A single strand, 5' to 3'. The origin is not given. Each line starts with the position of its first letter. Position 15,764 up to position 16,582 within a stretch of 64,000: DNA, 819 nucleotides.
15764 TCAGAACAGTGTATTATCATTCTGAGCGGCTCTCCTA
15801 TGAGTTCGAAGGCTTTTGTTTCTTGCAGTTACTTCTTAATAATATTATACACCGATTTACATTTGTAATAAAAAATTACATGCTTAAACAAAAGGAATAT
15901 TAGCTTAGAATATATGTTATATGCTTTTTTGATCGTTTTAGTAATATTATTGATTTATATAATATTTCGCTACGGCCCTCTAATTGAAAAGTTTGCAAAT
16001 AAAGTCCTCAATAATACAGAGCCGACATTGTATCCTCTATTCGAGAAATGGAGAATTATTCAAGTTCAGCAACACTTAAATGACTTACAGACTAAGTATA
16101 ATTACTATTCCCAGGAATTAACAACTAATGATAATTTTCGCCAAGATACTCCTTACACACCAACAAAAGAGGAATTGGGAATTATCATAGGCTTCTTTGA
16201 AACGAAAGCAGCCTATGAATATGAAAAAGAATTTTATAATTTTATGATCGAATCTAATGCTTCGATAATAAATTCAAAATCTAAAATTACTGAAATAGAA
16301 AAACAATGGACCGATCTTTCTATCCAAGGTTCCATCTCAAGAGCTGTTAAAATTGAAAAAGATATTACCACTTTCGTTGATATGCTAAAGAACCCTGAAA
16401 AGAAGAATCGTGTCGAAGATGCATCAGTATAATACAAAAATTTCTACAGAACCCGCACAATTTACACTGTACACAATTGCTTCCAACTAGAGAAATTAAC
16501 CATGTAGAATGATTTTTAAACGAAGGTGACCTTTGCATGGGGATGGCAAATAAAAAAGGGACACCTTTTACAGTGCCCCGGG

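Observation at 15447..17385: tRNA-Gln sits inside a split copy of a 60-bp sequence that is intact 1.7 kb upstream; the flanked 1.6-kb segment is low-GC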

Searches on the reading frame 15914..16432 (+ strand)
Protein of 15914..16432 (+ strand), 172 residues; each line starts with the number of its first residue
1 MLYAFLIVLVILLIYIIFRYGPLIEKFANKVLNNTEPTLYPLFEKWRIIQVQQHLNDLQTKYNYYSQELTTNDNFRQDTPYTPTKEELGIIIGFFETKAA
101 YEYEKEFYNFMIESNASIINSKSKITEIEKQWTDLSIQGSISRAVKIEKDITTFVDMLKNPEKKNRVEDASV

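Call 9: search_protein_families(library=pfam, proteins=[window:15914-16432:+], max_evalue=0.01)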
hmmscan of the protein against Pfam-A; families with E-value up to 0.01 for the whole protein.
window:15914-16432:+ (172 aa): 1 family
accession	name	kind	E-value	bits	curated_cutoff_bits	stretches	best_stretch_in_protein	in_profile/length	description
PF12097.14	DUF3573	-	0.0013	18.1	26.6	1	3-125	3-127/383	Protein of unknown function (DUF3573)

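Call 10: search_protein_families(library=phrogs, proteins=[window:15914-16432:+], max_evalue=0.01)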
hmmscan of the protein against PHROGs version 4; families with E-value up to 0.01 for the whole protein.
window:15914-16432:+ (172 aa): 0 families

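Call 17: find_encoding_contigs(protein=window:15914-16432:+, flank=10000, max_places=10)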
Protein window:15914-16432:+ (172 aa): 2 contigs read that carry it; 2 places shown.
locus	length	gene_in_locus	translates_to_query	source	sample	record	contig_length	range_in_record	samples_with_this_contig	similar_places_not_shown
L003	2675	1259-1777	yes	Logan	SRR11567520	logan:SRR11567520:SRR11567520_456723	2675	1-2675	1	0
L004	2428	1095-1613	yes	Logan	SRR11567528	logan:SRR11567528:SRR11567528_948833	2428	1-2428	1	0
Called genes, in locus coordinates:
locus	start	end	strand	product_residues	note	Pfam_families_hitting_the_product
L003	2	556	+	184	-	?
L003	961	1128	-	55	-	-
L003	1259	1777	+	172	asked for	-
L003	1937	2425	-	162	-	-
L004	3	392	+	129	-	?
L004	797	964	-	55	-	-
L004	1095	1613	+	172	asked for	-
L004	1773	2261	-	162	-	-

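Call 37: search_protein_representatives(protein=window:15914-16432:+)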
Query: 172 residues. Proteins with E-value up to 0.001 (for the whole library): 6; up to 1e-10: 2; up to 1e-30: 1. The best 6 are listed.
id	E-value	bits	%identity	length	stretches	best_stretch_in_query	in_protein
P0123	4.8e-107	371.3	100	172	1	1-172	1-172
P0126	5.0e-14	68.9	28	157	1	9-159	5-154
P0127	4.4e-10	56.1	28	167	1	37-165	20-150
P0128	1.7e-06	44.5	23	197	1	5-135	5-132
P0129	6.7e-05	39.3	24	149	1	4-130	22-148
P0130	4.4e-04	36.6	28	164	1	5-144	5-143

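Call 47: find_related_loci(query=window:15914-16432:+, collection=viral_contigs, flank=5000)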
Query window:15914-16432:+ (172 aa) in viral_contigs; peptide patterns used: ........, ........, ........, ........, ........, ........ (x = any residue, [..] = any of these).
18 stretches matched a pattern, but none encodes a relative of the query by tblastn (E <= 1e-3).

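Call 74: search_dna_similar(query=window:15914-16432:+, collection=plasmids, mode=protein, max_evalue=0.001, max_rows=10)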
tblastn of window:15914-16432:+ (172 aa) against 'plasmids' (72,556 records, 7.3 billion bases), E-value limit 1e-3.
No match.

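Call 75: search_dna_similar(query=window:15914-16432:+, collection=phages, mode=protein, max_evalue=0.001, max_rows=10)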
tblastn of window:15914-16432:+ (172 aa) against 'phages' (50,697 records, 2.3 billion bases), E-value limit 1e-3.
No match.

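Call 81: search_protein_families(library=padloc, proteins=[window:15914-16432:+], max_evalue=0.01)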
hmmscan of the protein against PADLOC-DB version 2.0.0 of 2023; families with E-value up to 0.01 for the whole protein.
window:15914-16432:+ (172 aa): 0 families

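Call 82: search_protein_families(library=ncbifam, proteins=[window:15914-16432:+], max_evalue=0.01)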
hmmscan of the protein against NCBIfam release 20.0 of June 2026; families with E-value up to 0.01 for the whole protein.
window:15914-16432:+ (172 aa): 0 families
